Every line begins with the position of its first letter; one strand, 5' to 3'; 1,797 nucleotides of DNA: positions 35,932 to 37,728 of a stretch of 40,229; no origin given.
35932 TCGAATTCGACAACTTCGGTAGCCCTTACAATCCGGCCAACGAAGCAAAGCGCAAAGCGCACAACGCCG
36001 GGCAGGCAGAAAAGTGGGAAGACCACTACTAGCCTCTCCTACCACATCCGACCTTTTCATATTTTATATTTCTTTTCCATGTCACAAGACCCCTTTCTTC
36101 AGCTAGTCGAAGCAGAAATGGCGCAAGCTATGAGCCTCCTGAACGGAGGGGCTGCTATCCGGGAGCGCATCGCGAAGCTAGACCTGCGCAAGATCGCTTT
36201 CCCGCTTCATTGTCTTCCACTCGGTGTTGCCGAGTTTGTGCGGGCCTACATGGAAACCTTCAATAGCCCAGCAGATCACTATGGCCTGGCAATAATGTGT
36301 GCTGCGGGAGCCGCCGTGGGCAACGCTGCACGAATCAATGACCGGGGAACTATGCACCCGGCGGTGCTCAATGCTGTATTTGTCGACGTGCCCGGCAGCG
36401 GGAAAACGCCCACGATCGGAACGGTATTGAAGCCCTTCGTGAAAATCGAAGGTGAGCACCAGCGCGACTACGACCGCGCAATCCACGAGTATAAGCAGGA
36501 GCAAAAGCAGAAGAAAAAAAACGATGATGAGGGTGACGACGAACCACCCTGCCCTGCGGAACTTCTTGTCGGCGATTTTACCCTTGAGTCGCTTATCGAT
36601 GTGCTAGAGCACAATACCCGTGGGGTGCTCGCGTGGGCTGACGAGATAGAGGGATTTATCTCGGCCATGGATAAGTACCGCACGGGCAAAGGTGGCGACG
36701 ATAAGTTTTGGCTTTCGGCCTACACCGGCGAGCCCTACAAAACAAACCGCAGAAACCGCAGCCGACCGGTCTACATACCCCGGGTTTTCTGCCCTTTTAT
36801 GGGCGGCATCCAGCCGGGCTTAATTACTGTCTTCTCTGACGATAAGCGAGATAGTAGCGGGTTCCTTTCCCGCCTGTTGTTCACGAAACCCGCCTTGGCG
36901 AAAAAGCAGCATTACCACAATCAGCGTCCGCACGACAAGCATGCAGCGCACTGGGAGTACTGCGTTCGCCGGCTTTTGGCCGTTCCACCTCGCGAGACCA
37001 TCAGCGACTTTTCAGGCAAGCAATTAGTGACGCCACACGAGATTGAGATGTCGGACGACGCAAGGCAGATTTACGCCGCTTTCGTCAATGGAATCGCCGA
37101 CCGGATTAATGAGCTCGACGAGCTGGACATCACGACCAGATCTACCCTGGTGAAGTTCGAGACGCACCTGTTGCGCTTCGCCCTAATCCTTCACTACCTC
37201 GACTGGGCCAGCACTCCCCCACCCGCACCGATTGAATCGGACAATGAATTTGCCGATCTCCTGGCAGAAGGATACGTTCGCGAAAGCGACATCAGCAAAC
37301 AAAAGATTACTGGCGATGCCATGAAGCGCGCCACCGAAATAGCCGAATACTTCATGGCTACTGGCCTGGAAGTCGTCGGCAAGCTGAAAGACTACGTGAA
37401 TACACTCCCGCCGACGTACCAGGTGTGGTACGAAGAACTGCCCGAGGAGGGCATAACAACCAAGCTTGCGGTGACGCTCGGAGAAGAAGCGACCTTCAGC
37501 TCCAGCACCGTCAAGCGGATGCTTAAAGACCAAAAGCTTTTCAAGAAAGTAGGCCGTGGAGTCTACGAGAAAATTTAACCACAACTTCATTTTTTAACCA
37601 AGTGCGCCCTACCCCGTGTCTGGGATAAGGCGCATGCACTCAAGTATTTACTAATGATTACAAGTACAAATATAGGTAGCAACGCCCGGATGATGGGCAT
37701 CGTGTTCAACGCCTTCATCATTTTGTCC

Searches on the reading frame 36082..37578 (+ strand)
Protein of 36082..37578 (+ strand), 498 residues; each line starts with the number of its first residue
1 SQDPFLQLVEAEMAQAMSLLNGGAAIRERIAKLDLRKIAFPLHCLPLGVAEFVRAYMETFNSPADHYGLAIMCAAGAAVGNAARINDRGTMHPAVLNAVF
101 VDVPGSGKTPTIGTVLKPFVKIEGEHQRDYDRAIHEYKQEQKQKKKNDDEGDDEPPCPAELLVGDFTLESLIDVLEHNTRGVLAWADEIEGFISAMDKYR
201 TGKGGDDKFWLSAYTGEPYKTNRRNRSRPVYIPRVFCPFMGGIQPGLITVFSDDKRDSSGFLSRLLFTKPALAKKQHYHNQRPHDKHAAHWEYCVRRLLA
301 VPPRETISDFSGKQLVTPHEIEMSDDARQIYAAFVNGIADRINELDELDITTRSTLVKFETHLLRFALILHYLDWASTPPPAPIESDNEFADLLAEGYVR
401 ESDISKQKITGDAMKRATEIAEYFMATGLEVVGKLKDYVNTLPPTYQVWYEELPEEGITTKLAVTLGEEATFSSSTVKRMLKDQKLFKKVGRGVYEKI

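Call 9: search_protein_families(library=pfam, proteins=[window:36082-37578:+], max_evalue=0.01)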
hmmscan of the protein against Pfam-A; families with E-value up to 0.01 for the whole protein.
window:36082-37578:+ (498 aa): 1 family
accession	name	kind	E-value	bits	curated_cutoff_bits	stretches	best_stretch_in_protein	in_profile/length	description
PF13148.11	DUF3987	-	1.4e-48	166.4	27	1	63-428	3-358/364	Protein of unknown function (DUF3987)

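Call 58: find_related_loci(query=A2, collection=viral_contigs, flank=8000)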
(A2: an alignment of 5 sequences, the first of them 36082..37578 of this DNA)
Query A2 (498 aa) in viral_contigs; peptide patterns used: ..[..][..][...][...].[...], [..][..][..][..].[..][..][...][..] (x = any residue, [..] = any of these).
112 stretches matched a pattern; 6 encode a relative of the query (tblastn E <= 1e-3); 6 distinct loci.
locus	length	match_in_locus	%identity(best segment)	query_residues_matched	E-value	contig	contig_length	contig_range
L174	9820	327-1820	100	1-498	0e+0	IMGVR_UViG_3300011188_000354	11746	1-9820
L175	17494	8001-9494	100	1-498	0e+0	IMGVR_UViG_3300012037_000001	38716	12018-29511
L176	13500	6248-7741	100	1-498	0e+0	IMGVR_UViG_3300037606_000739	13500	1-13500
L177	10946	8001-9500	76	1-497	0e+0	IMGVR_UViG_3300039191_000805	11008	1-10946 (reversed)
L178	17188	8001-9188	29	40-436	2e-39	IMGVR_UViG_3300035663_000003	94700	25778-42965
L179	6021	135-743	30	36-248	3e-26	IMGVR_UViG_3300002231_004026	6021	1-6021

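Call 77: find_homologous_proteins(query=A2, max_evalue=1e-20)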
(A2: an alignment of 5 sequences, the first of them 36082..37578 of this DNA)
Query A2 (5 sequences) (498 aa, profile of the alignment): 76 proteins with E <= 1e-20 among 8000 candidates.
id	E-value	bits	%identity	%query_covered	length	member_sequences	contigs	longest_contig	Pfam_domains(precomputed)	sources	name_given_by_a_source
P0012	2.8e-241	819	100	100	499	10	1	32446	PF13148.12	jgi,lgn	jgi:hypothetical protein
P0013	3.2e-238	809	76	100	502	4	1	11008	PF13148.12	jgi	jgi:hypothetical protein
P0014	1.0e-221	755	78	100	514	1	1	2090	PF13148.12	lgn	-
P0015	1.5e-198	678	63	98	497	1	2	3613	PF13148.12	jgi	jgi:hypothetical protein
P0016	5.6e-194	663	65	100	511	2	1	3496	PF13148.12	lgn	-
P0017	2.2e-180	619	57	97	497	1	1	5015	PF13148.12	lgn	-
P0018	2.4e-179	615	55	99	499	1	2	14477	PF13148.12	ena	-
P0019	1.0e-176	606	50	94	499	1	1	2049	PF13148.12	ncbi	ncbi:MAG: DUF3987 domain-containing protein, partial [Bacteroidota bacterium]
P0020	1.2e-172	593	50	92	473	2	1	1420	PF13148.12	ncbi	ncbi:MAG: DUF3987 domain-containing protein, partial [Bacteroidota bacterium]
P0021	4.4e-170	585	49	98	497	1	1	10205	PF13148.12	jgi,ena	-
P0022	1.8e-169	583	48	99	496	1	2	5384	PF13148.12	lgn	-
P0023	9.0e-168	577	59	91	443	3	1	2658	PF13148.12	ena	-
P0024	3.6e-167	575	49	97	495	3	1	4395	PF13148.12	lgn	-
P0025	3.9e-146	506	59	75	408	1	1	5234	PF13148.12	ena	-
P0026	1.1e-104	369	28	92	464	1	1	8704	PF13148.12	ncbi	-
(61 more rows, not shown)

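Call 78: find_encoding_contigs(protein=P0018, flank=10000, max_places=2)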
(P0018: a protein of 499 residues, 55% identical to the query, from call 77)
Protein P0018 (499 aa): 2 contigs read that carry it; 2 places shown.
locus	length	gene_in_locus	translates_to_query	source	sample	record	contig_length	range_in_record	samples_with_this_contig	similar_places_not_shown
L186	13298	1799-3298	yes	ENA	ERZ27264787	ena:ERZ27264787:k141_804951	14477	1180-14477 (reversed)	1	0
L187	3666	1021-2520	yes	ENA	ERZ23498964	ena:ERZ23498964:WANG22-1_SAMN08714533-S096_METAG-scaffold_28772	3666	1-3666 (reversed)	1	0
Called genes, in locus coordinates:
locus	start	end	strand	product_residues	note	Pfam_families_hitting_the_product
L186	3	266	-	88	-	?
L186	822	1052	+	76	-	-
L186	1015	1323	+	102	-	-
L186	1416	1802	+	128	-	-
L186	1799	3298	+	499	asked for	PF13148:DUF3987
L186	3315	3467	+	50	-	-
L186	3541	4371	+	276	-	-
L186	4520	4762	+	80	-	-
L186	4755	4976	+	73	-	-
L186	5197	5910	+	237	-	PF10979:DUF2786, PF23771:DUF7168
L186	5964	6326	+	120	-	-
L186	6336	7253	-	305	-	-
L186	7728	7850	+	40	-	-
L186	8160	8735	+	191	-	-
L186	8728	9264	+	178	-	-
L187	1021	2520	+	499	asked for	PF13148:DUF3987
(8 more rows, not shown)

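Call 79: find_encoding_contigs(protein=P0021, flank=10000, max_places=2)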
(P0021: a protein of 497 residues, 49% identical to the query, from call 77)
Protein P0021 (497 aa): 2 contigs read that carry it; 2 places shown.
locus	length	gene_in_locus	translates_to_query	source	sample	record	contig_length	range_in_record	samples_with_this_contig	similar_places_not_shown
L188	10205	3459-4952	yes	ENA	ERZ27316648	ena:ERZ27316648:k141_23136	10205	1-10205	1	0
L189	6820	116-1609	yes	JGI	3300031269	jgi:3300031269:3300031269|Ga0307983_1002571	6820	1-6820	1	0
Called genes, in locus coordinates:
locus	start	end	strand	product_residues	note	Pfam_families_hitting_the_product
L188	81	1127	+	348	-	PF20459:DUF6712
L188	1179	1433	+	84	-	-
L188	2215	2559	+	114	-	-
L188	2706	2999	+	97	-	-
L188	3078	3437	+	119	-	-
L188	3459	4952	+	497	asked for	PF13148:DUF3987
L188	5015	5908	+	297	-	-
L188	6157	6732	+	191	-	PF22784:PTP-SAK (weak), PF00782:DSPc (weak)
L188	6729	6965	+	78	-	-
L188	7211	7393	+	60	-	-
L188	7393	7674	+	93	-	PF13560:HTH_31 (faint)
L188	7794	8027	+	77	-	-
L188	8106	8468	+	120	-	PF24963:DUF7768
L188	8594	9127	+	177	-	-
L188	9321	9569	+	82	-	-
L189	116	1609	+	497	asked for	PF13148:DUF3987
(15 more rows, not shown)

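Call 84: find_encoding_contigs(protein=P0022, flank=6000, max_places=3)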
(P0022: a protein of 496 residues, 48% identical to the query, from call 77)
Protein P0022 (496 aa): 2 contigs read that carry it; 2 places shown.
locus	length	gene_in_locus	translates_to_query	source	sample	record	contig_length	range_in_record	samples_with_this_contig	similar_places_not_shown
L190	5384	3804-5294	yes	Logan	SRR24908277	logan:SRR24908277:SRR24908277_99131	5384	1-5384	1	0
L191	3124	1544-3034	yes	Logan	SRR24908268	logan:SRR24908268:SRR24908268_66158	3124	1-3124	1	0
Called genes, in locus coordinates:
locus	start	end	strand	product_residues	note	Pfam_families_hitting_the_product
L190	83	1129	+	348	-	PF20459:DUF6712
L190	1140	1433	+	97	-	-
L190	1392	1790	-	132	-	-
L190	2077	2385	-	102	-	PF13560:HTH_31, PF01381:HTH_3, PF12844:HTH_19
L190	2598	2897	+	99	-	-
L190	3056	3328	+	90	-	-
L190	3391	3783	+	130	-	-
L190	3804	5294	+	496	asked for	PF13148:DUF3987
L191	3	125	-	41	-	?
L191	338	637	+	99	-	-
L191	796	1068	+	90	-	-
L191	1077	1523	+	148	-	-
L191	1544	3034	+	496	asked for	PF13148:DUF3987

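Call 95: search_protein_families(library=phrogs, proteins=[window:36082-37578:+], max_evalue=0.001)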
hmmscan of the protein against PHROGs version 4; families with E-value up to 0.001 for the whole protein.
window:36082-37578:+ (498 aa): 1 family
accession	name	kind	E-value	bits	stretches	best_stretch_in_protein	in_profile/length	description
phrog_2373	-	DNA, RNA and nucleotide metabolism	2.2e-27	96.9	1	39-432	56-432/515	DNA helicase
